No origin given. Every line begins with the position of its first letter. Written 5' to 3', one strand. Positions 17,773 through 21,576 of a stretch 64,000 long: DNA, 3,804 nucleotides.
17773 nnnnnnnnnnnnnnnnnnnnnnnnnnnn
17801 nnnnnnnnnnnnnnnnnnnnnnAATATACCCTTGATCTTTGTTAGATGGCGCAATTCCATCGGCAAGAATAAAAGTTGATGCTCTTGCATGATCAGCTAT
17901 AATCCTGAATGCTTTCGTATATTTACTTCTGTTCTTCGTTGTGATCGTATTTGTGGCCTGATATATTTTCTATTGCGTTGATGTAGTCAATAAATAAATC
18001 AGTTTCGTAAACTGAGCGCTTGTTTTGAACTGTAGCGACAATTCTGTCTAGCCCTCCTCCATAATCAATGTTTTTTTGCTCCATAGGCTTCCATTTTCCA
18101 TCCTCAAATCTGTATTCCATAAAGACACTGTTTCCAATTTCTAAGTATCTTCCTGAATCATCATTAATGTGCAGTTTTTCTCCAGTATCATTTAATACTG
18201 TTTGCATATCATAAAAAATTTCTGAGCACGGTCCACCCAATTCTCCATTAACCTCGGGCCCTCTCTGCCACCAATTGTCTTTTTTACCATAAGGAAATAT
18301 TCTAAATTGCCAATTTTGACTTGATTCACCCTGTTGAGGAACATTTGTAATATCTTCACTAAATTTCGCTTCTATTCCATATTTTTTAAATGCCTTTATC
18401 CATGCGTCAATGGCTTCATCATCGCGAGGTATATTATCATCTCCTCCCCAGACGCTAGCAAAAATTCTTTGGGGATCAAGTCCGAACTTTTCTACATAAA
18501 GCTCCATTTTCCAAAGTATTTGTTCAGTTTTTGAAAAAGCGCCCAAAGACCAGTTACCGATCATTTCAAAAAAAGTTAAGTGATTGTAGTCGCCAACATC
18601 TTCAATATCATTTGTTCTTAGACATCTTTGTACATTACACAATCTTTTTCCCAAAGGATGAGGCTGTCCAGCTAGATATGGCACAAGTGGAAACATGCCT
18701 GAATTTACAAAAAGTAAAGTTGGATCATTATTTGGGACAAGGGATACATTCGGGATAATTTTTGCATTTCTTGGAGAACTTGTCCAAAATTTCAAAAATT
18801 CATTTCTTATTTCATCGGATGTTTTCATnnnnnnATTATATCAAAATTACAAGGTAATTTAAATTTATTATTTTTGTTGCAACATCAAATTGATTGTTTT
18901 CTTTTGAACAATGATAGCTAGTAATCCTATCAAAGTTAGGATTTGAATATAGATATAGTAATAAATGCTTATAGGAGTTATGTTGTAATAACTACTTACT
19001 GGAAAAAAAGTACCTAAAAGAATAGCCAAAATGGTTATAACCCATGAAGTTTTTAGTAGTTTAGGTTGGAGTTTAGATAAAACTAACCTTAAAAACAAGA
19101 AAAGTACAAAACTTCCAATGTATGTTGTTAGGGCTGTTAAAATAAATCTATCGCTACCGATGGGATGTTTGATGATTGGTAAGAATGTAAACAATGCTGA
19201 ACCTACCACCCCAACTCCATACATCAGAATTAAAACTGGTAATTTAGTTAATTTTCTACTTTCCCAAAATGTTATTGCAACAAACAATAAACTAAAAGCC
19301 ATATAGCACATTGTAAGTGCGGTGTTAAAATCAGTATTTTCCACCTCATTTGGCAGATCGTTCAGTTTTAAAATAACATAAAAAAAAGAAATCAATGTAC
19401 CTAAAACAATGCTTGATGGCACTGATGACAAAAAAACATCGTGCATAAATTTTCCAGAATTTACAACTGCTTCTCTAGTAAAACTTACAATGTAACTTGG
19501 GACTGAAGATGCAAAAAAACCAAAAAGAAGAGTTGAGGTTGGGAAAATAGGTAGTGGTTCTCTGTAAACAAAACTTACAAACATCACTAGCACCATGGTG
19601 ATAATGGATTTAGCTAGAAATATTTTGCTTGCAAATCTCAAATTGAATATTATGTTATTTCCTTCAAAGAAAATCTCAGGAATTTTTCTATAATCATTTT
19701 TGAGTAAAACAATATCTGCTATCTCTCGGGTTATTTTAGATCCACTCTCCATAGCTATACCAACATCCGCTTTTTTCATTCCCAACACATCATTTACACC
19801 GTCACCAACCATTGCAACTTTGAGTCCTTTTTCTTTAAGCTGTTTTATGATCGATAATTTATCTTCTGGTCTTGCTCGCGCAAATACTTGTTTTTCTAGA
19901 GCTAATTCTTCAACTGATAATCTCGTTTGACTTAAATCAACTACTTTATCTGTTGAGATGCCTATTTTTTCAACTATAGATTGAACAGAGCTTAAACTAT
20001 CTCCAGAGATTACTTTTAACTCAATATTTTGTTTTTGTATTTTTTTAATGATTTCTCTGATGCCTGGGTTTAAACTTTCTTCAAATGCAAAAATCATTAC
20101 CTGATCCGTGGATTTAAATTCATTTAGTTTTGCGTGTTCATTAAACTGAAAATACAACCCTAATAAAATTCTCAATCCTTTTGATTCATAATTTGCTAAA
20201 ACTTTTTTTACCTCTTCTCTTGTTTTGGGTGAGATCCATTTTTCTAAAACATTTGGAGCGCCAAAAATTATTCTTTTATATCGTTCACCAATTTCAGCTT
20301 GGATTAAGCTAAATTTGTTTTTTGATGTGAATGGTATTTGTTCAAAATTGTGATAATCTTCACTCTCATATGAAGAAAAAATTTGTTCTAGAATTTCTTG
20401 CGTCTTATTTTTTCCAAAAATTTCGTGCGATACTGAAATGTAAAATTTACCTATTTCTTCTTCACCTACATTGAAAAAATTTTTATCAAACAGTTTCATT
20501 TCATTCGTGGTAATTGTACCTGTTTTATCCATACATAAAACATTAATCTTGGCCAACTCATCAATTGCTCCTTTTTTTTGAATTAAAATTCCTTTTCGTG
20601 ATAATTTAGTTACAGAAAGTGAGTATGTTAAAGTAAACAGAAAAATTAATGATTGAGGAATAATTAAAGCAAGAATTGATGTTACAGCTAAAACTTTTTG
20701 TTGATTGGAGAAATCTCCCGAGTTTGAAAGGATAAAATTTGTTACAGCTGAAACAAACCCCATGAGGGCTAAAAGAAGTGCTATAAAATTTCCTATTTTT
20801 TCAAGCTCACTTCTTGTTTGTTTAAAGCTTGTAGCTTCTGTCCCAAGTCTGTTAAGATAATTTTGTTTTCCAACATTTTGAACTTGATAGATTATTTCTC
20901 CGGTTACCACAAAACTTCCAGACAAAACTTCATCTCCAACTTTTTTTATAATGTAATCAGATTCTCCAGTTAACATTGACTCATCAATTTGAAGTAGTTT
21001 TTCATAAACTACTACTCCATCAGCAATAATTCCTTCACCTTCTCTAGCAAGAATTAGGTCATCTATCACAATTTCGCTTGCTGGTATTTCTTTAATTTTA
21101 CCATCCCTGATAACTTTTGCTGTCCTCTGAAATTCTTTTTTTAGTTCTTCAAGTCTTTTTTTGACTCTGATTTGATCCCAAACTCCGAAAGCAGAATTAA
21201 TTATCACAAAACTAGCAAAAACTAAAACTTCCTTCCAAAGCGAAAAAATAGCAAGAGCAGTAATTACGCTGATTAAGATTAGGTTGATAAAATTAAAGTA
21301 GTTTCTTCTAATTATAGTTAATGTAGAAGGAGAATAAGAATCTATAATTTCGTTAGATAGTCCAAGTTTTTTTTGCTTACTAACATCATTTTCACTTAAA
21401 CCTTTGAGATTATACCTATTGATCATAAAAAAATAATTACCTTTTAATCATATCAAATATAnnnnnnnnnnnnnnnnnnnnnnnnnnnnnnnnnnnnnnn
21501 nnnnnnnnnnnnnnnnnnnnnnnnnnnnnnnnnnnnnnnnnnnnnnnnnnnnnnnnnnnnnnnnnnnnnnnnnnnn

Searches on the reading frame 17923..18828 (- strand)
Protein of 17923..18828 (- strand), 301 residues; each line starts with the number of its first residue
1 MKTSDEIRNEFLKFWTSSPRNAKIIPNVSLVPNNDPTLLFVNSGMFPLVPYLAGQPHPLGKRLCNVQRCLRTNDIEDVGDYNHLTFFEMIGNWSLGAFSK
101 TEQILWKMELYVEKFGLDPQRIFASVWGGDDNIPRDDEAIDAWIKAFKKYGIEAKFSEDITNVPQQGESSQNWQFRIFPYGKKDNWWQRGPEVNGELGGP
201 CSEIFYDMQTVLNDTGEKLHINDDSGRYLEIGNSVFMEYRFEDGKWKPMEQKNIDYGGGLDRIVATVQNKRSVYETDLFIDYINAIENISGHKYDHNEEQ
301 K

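Call 37: find_encoding_contigs(protein=window:17923-18828:-, flank=6000, max_places=5)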
Protein window:17923-18828:- (301 aa): no gene with exactly this product is on record in the collection.

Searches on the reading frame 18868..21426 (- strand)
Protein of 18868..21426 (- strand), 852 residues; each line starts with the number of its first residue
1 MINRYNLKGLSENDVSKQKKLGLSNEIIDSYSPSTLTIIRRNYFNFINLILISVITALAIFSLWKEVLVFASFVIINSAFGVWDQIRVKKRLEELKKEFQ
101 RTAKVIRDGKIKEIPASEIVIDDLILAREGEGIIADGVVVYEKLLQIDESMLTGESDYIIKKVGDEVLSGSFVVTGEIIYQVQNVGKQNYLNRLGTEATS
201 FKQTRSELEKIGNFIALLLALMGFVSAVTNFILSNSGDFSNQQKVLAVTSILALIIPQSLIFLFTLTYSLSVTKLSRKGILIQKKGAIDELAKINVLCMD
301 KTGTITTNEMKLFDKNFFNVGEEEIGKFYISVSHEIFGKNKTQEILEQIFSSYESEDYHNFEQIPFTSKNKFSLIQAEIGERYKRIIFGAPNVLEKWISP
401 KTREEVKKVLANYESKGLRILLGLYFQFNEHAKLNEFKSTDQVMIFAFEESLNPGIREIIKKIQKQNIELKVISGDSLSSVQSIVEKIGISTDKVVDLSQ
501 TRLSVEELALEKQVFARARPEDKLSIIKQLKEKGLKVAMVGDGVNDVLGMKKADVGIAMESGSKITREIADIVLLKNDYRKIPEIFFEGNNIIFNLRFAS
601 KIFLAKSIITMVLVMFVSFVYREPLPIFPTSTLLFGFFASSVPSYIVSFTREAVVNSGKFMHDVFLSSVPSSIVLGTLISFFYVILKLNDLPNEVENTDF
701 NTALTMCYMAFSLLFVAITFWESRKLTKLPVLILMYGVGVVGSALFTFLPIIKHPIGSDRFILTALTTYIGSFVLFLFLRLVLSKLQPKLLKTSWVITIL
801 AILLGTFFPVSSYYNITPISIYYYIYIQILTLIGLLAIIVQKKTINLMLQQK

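Call 81: find_encoding_contigs(protein=window:18868-21426:-, flank=10000, max_places=4)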
Protein window:18868-21426:- (852 aa): no gene with exactly this product is on record in the collection.
